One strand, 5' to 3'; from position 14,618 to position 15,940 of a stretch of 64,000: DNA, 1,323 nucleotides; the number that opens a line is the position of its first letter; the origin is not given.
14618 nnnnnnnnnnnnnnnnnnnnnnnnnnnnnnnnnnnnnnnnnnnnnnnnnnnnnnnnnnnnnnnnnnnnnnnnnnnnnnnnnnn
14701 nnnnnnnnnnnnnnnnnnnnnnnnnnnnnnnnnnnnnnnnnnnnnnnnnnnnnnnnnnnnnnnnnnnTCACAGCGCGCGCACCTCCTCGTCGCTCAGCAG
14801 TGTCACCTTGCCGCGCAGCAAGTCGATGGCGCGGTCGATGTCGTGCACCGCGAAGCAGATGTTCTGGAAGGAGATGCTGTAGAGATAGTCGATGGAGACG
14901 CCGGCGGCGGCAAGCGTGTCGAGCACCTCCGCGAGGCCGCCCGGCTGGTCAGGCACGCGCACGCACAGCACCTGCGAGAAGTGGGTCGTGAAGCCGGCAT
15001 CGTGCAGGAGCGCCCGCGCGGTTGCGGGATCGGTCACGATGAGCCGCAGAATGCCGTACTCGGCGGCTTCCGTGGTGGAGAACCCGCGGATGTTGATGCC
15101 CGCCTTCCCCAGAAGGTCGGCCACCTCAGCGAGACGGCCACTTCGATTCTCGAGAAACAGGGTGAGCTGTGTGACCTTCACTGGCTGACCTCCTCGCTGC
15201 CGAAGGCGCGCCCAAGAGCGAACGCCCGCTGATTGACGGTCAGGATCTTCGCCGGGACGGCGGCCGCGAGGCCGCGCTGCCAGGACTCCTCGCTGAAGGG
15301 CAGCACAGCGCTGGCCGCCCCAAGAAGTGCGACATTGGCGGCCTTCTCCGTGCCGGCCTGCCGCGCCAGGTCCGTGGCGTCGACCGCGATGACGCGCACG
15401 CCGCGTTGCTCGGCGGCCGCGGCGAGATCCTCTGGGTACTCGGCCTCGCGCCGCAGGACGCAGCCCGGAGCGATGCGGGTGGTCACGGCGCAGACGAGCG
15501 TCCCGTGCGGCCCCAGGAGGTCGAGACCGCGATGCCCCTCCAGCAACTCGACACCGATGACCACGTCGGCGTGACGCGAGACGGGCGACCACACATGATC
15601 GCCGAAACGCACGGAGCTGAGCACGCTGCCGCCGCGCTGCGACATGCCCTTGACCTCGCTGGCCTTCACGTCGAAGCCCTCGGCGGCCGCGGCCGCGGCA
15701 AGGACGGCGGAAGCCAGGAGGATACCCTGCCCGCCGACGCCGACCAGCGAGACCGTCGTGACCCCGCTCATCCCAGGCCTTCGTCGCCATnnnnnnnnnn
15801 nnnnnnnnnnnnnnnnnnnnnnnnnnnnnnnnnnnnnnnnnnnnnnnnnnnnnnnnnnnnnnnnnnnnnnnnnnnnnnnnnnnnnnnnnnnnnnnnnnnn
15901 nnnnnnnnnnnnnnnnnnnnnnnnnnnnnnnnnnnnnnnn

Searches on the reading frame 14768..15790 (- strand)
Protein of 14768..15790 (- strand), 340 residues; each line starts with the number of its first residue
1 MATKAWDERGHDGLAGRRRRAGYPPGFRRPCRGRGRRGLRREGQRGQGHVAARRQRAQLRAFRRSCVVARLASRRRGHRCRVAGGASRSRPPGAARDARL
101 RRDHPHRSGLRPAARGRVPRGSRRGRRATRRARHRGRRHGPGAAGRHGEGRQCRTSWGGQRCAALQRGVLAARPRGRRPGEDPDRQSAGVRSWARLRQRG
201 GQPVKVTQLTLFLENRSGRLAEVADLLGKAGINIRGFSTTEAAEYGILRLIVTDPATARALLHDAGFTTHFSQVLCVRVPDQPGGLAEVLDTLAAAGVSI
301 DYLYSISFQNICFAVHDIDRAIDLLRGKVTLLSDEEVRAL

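Call 60: search_protein_families(library=pfam, proteins=[window:14768-15790:-], max_evalue=1e-8)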
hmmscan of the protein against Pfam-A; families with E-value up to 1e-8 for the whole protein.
window:14768-15790:- (340 aa): 2 families
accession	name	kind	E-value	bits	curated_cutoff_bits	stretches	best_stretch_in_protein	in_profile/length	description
PF19571.5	ACT_8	-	4.8e-22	78.7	23.5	1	205-321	2-121/141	ACT domain pair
PF01842.31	ACT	-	3.4e-16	59.1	27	0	277-320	5-51/66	ACT domain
